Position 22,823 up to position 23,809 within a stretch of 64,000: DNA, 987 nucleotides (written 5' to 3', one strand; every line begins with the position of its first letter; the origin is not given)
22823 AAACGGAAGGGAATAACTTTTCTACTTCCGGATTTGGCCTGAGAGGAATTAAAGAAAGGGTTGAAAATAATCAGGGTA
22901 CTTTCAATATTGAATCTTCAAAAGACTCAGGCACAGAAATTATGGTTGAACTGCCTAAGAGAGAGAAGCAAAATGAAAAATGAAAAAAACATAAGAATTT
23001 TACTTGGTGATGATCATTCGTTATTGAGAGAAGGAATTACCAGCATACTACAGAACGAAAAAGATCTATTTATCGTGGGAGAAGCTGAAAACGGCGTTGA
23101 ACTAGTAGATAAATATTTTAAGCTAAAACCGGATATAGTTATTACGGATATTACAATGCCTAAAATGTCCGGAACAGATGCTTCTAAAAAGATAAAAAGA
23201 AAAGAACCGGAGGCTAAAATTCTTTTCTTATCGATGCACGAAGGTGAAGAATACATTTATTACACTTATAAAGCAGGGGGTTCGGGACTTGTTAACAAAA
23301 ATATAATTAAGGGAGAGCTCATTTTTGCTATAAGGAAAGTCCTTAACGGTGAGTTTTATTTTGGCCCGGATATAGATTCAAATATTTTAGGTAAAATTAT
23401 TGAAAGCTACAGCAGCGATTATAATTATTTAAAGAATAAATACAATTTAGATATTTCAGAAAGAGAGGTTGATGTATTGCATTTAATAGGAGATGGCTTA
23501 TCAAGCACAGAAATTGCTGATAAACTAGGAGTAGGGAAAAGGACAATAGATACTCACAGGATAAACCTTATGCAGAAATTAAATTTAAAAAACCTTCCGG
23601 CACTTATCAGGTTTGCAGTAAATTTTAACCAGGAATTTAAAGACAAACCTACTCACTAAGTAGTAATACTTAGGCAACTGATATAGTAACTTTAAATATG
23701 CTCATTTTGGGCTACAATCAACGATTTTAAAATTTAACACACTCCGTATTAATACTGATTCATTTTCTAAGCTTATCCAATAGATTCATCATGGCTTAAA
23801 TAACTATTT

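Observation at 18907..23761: Five-member family of a 20-23 bp element with a perfect palindromic core (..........), confined to the signalling block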

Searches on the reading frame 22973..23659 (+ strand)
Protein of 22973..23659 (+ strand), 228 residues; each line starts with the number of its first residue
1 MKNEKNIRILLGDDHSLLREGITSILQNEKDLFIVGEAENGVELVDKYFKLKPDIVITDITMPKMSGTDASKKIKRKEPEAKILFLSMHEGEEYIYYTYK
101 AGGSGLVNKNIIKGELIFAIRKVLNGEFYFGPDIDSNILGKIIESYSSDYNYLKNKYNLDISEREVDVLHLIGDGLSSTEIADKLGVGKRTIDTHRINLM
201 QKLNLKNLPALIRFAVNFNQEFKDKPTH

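Call 6: search_protein_families(library=pfam, proteins=[window:22973-23659:+], max_evalue=0.01)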
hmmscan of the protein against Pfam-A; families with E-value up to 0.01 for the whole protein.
window:22973-23659:+ (228 aa): 2 families
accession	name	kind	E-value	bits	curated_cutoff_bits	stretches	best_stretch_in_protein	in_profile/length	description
PF00072.30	Response_reg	-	2e-23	83.1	30.2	1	9-120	1-110/111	Response regulator receiver domain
PF00196.25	GerE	-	2.8e-16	59.3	23.5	1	162-215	4-57/57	Bacterial regulatory proteins, luxR family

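Call 10: find_encoding_contigs(protein=window:22973-23659:+, flank=10000, max_places=10)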
Protein window:22973-23659:+ (228 aa): 4 contigs read that carry it; 3 places shown.
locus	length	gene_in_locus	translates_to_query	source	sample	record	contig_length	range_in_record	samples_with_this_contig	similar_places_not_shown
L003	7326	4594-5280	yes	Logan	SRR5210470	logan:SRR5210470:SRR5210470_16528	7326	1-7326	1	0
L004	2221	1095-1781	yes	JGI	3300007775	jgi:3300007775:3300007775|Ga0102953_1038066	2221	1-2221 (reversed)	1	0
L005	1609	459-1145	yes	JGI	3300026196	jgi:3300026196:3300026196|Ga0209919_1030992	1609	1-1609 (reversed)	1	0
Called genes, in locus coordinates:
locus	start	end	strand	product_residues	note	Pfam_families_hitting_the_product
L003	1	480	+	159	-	?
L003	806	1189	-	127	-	PF00072:Response_reg (weak)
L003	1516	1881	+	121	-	-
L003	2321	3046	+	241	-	PF00300:His_Phos_1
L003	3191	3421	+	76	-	-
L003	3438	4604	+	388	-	PF07730:HisKA_3, PF02518:HATPase_c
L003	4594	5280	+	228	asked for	PF00072:Response_reg, PF00196:GerE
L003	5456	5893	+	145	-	-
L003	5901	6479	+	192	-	-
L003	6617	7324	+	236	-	?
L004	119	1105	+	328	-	PF07730:HisKA_3, PF02518:HATPase_c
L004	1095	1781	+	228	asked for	PF00072:Response_reg, PF00196:GerE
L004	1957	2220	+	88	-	?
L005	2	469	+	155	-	?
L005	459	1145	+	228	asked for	PF00072:Response_reg, PF00196:GerE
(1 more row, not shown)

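Call 18: find_homologous_proteins(query=window:22973-23659:+, max_evalue=1e-20)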
Query window:22973-23659:+ (228 aa): 614 proteins with E <= 1e-20 among 1226 candidates; the best 120 are listed.
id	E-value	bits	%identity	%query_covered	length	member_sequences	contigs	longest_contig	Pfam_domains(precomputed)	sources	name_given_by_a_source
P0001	2.5e-143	493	100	100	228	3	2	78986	PF00196.26,PF00072.31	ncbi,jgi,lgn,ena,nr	ncbi:MAG TPA: response regulator transcription factor [Ignavibacteriaceae bacterium]|nr:response reg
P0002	4.5e-93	329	68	97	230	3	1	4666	PF00196.26,PF00072.31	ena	-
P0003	2.8e-92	326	67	98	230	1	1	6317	PF00196.26,PF00072.31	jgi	jgi:DNA-binding NarL/FixJ family response regulator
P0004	7.2e-91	322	68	97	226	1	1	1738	PF00196.26,PF00072.31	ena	-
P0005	2.2e-86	307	64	99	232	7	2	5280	PF00196.26,PF00072.31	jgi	jgi:DNA-binding NarL/FixJ family response regulator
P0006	5.2e-86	306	65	96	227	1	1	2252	PF00196.26,PF00072.31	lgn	-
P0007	1.4e-84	301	65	95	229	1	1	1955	PF00196.26,PF00072.31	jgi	jgi:DNA-binding NarL/FixJ family response regulator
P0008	5.4e-81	289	63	96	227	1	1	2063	PF00196.26,PF00072.31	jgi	-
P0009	7.4e-81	289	62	96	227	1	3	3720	PF00196.26,PF00072.31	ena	-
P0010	1.8e-80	288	62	96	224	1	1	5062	PF00196.26,PF00072.31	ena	-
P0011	2.2e-80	287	62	96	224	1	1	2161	PF00196.26,PF00072.31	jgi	-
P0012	3.2e-80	287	61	98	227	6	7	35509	PF00196.26,PF00072.31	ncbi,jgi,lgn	ncbi:MAG: response regulator transcription factor [Ignavibacteriaceae bacterium]|jgi:DNA-binding Nar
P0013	8.1e-80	285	62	95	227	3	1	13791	PF00196.26,PF08281.19,PF00072.31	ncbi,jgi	-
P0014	1.2e-79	285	62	97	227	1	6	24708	PF00196.26,PF00072.31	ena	-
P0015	1.2e-78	282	61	96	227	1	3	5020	PF00196.26,PF00072.31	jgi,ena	jgi:DNA-binding NarL/FixJ family response regulator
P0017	2.7e-78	280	61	96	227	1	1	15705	PF00196.26,PF00072.31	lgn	-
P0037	2.6e-70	254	56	95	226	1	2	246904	PF00196.26,PF00072.31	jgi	jgi:DNA-binding NarL/FixJ family response regulator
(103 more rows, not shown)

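Call 19: find_encoding_contigs(protein=P0003, flank=6000, max_places=4)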
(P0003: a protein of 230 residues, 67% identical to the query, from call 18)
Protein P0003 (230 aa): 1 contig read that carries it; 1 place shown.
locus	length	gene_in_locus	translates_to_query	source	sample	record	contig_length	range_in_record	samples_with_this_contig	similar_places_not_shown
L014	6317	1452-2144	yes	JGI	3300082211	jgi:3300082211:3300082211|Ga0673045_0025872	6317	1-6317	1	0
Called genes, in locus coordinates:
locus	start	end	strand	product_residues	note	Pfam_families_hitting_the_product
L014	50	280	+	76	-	-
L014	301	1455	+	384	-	PF07730:HisKA_3, PF02518:HATPase_c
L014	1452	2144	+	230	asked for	PF00072:Response_reg, PF00196:GerE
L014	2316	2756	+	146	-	-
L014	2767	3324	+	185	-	-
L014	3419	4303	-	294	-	-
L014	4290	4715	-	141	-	-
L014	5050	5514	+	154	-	-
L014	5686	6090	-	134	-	-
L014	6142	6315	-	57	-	?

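Call 20: find_encoding_contigs(protein=P0002, flank=6000, max_places=4)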
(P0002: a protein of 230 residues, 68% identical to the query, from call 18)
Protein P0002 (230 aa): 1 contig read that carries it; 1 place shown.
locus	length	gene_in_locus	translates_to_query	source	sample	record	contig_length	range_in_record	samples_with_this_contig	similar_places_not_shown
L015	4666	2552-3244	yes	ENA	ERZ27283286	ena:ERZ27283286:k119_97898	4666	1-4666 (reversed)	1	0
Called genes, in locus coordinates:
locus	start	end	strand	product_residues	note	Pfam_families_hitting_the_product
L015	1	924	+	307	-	?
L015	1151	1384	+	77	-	-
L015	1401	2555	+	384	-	PF07730:HisKA_3, PF02518:HATPase_c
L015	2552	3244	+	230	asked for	PF00072:Response_reg, PF00196:GerE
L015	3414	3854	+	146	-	-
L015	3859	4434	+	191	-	-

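Call 21: find_encoding_contigs(protein=P0012, flank=8000, max_places=4)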
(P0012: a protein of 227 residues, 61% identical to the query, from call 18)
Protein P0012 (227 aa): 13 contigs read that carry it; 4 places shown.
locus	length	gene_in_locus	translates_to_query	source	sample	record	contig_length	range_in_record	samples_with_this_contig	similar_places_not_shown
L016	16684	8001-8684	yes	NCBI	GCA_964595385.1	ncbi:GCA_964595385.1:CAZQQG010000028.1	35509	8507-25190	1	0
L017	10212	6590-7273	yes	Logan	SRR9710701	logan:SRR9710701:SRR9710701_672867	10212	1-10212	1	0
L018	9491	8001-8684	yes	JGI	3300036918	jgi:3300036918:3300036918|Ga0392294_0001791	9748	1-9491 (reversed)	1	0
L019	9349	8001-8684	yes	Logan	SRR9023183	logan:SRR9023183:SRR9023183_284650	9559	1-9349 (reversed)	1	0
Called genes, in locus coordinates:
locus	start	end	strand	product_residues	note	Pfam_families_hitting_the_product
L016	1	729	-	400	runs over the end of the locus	PF00291:PALP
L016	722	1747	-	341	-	PF18152:DAHP_snth_FXD, PF00793:DAHP_synth_1, PF03102:NeuB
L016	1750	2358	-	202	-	PF00697:PRAI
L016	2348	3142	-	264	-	PF00218:IGPS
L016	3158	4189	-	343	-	PF02885:Glycos_trans_3N, PF00591:Glycos_transf_3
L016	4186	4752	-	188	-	PF00117:GATase, PF07722:Peptidase_C26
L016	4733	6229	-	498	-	PF04715:, PF00425:Chorismate_bind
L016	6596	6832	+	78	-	-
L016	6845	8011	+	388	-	PF07730:HisKA_3, PF02518:HATPase_c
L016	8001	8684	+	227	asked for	PF00072:Response_reg, PF00196:GerE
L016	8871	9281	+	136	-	-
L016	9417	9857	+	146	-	-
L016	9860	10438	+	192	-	-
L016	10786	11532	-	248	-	-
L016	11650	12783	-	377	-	PF02254:TrkA_N, PF03435:Sacchrp_dh_NADP, PF13460:NAD_binding_10 (weak), PF16653:Sacchrp_dh_C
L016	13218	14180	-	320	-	PF02625:XdhC_CoxI, PF13478:XdhC_C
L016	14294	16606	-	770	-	PF01315:Ald_Xan_dh_C, PF02738:MoCoBD_1, PF20256:MoCoBD_2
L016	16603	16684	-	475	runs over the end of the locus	PF00111:Fer2 (weak), PF01799:Fer2_2, PF00941:FAD_binding_5, PF03450:CO_deh_flav_C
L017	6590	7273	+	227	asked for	PF00072:Response_reg, PF00196:GerE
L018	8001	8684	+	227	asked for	PF00072:Response_reg, PF00196:GerE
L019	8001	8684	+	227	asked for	PF00072:Response_reg, PF00196:GerE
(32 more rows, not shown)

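Call 22: find_encoding_contigs(protein=P0014, flank=8000, max_places=4)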
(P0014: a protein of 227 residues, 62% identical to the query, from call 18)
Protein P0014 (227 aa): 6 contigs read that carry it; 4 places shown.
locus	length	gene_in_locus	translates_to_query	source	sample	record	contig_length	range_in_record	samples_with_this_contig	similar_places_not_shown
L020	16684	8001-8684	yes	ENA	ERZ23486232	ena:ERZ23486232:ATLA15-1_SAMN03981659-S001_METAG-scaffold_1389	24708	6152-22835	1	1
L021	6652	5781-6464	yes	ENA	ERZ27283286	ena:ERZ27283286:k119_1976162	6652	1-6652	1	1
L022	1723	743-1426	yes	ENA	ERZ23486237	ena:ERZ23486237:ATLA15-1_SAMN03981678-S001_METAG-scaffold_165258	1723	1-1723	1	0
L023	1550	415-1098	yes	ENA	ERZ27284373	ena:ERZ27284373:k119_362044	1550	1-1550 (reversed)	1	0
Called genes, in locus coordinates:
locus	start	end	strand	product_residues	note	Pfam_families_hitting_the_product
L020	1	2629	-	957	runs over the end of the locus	PF02922:CBM_48 (weak), PF00128:Alpha-amylase, PF18962:Por_Secre_tail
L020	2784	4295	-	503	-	PF07690:MFS_1, PF13347:MFS_2, PF07690:MFS_1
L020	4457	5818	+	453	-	PF00128:Alpha-amylase, PF14701:hDGE_amylase (weak), PF00128:Alpha-amylase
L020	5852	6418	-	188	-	PF00117:GATase, PF07722:Peptidase_C26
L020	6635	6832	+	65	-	-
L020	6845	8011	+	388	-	PF07730:HisKA_3, PF02518:HATPase_c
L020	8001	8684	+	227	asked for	PF00072:Response_reg, PF00196:GerE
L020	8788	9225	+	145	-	-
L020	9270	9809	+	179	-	-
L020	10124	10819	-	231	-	-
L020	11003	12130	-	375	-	PF01488:Shikimate_DH (faint), PF02254:TrkA_N (weak), PF03435:Sacchrp_dh_NADP, PF13460:NAD_binding_10 (faint), PF16653:Sacchrp_dh_C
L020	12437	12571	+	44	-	-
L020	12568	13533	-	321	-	PF02625:XdhC_CoxI, PF13478:XdhC_C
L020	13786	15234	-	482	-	PF22484:DUF6986, PF03328:HpcH_HpaI (weak)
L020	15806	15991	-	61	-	-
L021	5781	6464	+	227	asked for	PF00072:Response_reg, PF00196:GerE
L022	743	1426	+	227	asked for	PF00072:Response_reg, PF00196:GerE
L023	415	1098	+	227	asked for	PF00072:Response_reg, PF00196:GerE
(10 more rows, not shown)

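Call 24: find_encoding_contigs(protein=P0013, flank=8000, max_places=3)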
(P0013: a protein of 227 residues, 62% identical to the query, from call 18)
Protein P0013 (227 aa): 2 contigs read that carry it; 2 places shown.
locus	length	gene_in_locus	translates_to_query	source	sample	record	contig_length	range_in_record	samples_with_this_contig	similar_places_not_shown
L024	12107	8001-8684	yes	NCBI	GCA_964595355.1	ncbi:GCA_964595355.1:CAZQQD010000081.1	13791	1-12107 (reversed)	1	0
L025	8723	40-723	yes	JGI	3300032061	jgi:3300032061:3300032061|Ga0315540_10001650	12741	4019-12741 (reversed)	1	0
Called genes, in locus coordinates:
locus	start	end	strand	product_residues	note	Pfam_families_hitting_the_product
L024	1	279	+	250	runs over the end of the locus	-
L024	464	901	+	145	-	-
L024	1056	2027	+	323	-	PF14870:PSII_BNR (faint), PF07494:Reg_prop (faint), PF15902:Sortilin-Vps10 (faint), PF23409:Beta-prop_EML (faint), PF25852:DUF6242_C (weak)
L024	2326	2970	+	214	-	PF20092:DUF6483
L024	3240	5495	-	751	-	PF00463:ICL, PF13714:PEP_mutase, PF00463:ICL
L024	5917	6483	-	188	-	PF00117:GATase, PF07722:Peptidase_C26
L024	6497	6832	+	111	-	-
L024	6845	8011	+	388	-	PF07730:HisKA_3, PF02518:HATPase_c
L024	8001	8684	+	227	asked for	PF00072:Response_reg, PF08281:Sigma70_r4_2 (weak), PF00196:GerE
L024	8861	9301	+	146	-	-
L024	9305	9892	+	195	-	-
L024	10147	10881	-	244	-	-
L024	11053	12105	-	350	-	?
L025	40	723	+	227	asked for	PF00072:Response_reg, PF08281:Sigma70_r4_2 (weak), PF00196:GerE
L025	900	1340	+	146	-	-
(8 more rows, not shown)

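Call 25: find_encoding_contigs(protein=P0017, flank=8000, max_places=3)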
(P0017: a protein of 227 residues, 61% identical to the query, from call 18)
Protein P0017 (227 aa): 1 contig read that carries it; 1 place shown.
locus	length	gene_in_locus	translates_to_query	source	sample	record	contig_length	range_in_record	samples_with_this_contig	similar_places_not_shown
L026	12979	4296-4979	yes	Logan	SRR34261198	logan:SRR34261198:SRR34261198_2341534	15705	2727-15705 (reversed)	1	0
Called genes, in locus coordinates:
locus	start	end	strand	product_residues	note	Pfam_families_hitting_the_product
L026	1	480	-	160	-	?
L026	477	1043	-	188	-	PF00117:GATase, PF07722:Peptidase_C26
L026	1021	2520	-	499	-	PF04715:, PF00425:Chorismate_bind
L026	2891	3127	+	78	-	-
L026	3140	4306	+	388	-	PF07730:HisKA_3, PF02518:HATPase_c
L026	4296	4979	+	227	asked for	PF00072:Response_reg, PF00196:GerE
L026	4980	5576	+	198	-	-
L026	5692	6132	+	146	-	-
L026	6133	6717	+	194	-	-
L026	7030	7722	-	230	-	-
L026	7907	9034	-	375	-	PF02254:TrkA_N, PF03435:Sacchrp_dh_NADP, PF16653:Sacchrp_dh_C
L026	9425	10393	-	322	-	PF02625:XdhC_CoxI, PF13478:XdhC_C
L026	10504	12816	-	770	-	PF01315:Ald_Xan_dh_C, PF02738:MoCoBD_1, PF20256:MoCoBD_2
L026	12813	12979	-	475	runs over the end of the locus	PF00111:Fer2 (weak), PF01799:Fer2_2, PF00941:FAD_binding_5, PF03450:CO_deh_flav_C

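Call 26: find_encoding_contigs(protein=P0037, flank=8000, max_places=3)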
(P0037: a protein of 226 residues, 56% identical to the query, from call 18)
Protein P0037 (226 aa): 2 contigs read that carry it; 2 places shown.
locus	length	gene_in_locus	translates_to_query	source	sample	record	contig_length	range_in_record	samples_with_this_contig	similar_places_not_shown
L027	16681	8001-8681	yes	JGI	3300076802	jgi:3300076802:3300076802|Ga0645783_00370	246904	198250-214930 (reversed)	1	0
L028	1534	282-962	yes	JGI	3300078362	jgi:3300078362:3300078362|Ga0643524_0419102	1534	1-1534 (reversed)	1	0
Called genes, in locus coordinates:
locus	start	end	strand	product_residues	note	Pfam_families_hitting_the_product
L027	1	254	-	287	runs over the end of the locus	PF01063:Aminotran_4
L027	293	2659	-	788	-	-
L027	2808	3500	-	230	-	PF01135:PCMT, PF00398:RrnaAD, PF13489:Methyltransf_23 (weak), PF13649:Methyltransf_25 (weak)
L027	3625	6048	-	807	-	PF13620:CarboxypepD_reg, PF13715:CarbopepD_reg_2, PF07715:Plug, PF00593:TonB_dep_Rec_b-barrel, PF14905:OMP_b-brl_3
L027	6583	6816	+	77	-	-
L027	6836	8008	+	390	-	PF07730:HisKA_3, PF02518:HATPase_c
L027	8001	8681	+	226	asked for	PF00072:Response_reg, PF00196:GerE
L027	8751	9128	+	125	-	-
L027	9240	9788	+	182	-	-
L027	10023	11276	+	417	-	PF05598:DUF772, PF01609:DDE_Tnp_1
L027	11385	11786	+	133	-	PF00072:Response_reg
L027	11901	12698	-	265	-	PF18962:Por_Secre_tail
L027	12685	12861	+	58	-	-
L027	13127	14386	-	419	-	PF13365:Trypsin_2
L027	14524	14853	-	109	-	PF18962:Por_Secre_tail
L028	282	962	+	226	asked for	PF00072:Response_reg, PF00196:GerE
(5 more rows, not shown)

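Call 34: search_protein_families(library=pfam, proteins=[L014:4290-4715:-, L014:3419-4303:-, L016:8871-9281:+, L026:4980-5576:+], max_evalue=0.01)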
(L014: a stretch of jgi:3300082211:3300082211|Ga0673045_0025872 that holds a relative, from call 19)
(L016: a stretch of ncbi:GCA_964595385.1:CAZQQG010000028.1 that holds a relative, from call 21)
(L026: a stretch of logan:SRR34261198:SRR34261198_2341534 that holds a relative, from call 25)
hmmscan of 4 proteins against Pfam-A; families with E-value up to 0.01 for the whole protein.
L014:4290-4715:- (141 aa): 0 families

L014:3419-4303:- (294 aa): 0 families

L016:8871-9281:+ (136 aa): 0 families

L026:4980-5576:+ (198 aa): 0 families

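Call 41: search_protein_families(library=ncbifam, proteins=[window:22973-23659:+], max_evalue=0.1)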
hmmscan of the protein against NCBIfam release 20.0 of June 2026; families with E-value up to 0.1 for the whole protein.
window:22973-23659:+ (228 aa): 95 families (the best 25 are shown)
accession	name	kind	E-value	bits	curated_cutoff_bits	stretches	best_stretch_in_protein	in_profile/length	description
NF052445.1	RespRegMctR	equivalog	1.2e-45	155.4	300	1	7-217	2-201/205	two-component system response regulator MctR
NF011896.0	PRK15369.1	equivalog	2e-40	138.7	242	1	5-217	2-206/211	two component system response regulator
NF007018.1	PRK09483.1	equivalog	1.1e-35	123.3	280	1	7-218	2-206/217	UvrY/SirA/GacA family response regulator transcription factor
NF007935.0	PRK10651.1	equivalog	8.8e-33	113.3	250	1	1-207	1-202/216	two-component system response regulator NarL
NF047785.1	respo_reg_MadR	equivalog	1.5e-28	99.6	300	1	7-205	1-193/209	MadR family response regulator transcription factor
NF007708.0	PRK10403.1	equivalog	7.3e-28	97.5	343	1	1-207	1-200/215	nitrate/nitrite response regulator protein NarP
NF007403.0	PRK09935.1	equivalog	7.1e-26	91.1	271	1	8-218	5-207/210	fimbria biosynthesis transcriptional regulator FimZ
NF007419.0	PRK09958.1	equivalog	2.8e-24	85.8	251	1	11-216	5-199/204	acid-sensing system DNA-binding response regulator EvgA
NF007685.0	PRK10360.1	equivalog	4.3e-23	82.2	258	1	7-208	2-185/196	response regulator transcription factor UhpA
NF041367.1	CheY_Halo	equivalog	5.1e-21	75.2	200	1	9-123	1-113/114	chemotaxis protein CheY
NF006900.1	PRK09390.1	equivalog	1.5e-19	70.3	255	1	4-218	4-200/203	response regulator FixJ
NF008098.0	PRK10840.1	equivalog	9.7e-19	67.7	235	1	6-219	3-209/216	response regulator transcription factor RcsB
NF001965.0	PRK00742.1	subfamily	1.5e-18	67.1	293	1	5-110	2-108/357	chemotaxis-specific protein-glutamate methyltransferase CheB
NF009206.0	PRK12555.1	subfamily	2.7e-14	52.9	342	1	7-108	1-103/340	chemotaxis-specific protein-glutamate methyltransferase CheB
NF007505.1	PRK10100.1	equivalog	1.3e-13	51.2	250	1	48-209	37-193/204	biofilm master transcriptional regulator CsgD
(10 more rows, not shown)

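Call 45: list_cluster_members(proteins=[window:22973-23659:+, L012:3040-3297:-, L012:3577-4806:-, window:24996-26477:+])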
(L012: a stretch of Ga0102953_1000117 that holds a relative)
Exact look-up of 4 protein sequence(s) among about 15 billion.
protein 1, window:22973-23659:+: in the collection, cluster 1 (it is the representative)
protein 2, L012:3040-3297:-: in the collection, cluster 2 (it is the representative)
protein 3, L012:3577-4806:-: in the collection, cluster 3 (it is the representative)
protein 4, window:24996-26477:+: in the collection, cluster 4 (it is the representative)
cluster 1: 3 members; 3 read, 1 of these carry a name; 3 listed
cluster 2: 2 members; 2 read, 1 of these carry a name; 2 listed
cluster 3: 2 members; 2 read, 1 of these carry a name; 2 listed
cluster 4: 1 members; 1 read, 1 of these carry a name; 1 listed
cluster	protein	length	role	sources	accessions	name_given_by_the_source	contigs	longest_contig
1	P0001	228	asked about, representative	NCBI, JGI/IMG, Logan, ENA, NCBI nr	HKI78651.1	MAG TPA: response regulator transcription factor [Ignavibacteriaceae bacterium] | response regulator transcription factor [Ignavibacteriaceae bacterium]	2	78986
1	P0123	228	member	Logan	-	-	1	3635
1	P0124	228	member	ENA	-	-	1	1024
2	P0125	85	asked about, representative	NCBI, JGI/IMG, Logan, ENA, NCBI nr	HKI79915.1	MAG TPA: DUF3892 domain-containing protein [Ignavibacteriaceae bacterium] | DUF3892 domain-containing protein [Ignavibacteriaceae bacterium]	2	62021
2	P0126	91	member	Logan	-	-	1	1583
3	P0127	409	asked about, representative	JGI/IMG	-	-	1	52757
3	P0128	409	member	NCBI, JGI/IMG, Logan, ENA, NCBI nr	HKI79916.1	MAG TPA: PP2C family protein-serine/threonine phosphatase [Ignavibacteriaceae bacterium] | PP2C family protein-serine/threonine phosphatase [Ignavibacteriaceae bacterium]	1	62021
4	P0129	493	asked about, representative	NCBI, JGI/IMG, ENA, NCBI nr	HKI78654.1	MAG TPA: amidophosphoribosyltransferase [Ignavibacteriaceae bacterium] | amidophosphoribosyltransferase [Ignavibacteriaceae bacterium]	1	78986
